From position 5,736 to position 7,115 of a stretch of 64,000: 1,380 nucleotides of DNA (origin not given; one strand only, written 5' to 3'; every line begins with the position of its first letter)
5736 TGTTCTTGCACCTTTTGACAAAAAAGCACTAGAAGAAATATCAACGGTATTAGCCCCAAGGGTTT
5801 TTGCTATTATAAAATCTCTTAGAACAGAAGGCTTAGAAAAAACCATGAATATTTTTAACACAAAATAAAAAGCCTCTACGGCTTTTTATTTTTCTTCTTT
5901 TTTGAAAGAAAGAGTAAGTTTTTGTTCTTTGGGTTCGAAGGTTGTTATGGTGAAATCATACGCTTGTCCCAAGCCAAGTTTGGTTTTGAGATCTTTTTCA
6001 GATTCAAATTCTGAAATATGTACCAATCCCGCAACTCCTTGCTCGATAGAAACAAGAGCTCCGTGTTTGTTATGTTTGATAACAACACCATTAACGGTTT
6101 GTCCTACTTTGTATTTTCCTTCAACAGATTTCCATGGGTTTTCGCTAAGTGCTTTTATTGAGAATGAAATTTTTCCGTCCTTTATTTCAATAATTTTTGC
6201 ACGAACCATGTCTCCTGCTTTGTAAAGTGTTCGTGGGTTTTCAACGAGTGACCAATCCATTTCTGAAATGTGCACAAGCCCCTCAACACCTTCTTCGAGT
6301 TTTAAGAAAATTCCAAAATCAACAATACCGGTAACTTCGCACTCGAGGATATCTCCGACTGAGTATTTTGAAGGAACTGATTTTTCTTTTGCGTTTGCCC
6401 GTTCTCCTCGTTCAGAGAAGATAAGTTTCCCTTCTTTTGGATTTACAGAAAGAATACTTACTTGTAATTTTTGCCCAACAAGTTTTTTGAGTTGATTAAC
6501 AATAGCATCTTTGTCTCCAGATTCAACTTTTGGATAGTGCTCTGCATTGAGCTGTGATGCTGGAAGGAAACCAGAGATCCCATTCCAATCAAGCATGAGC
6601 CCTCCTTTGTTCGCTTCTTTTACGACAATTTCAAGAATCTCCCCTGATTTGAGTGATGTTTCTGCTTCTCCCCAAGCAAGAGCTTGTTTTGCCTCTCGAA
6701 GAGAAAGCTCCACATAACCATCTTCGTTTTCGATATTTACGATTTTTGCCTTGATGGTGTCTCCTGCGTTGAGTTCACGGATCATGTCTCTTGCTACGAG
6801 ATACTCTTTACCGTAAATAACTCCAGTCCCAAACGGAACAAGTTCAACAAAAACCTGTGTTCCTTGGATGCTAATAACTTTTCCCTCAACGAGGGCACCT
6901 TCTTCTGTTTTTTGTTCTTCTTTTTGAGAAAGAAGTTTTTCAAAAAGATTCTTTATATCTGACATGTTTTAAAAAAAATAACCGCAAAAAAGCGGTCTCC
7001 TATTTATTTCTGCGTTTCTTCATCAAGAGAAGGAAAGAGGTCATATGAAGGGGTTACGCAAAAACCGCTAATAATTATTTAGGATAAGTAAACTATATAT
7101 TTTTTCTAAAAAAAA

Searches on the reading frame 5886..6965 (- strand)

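Call 12: search_protein_families(library=pfam, proteins=[window:5886-6965:-], max_evalue=0.001)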
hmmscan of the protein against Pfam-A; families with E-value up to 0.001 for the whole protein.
window:5886-6965:- (359 aa): 6 families
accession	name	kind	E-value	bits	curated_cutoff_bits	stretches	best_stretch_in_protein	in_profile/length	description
PF00575.29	S1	-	9.3e-45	151.3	22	4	202-271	3-74/74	S1 RNA binding domain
PF23459.1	S1_RRP5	-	4.2e-17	62.9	27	1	286-354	2-72/72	RRP5 S1 domain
PF21710.3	Spt6_S1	-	8.2e-13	48.9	27.5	0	202-269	15-83/91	Spt6, S1/OB domain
PF13509.12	S1_2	-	1.2e-05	25.7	21.8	0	203-237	1-35/61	S1 domain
PF24685.1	OB_RRP5_4th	-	0.00018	21.9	31.5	0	202-262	7-72/92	RRP5 OB-fold domain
PF21543.3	CvfB_2nd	-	0.00033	21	27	0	67-90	53-75/76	Virulence regulatory factor CvfB, second domain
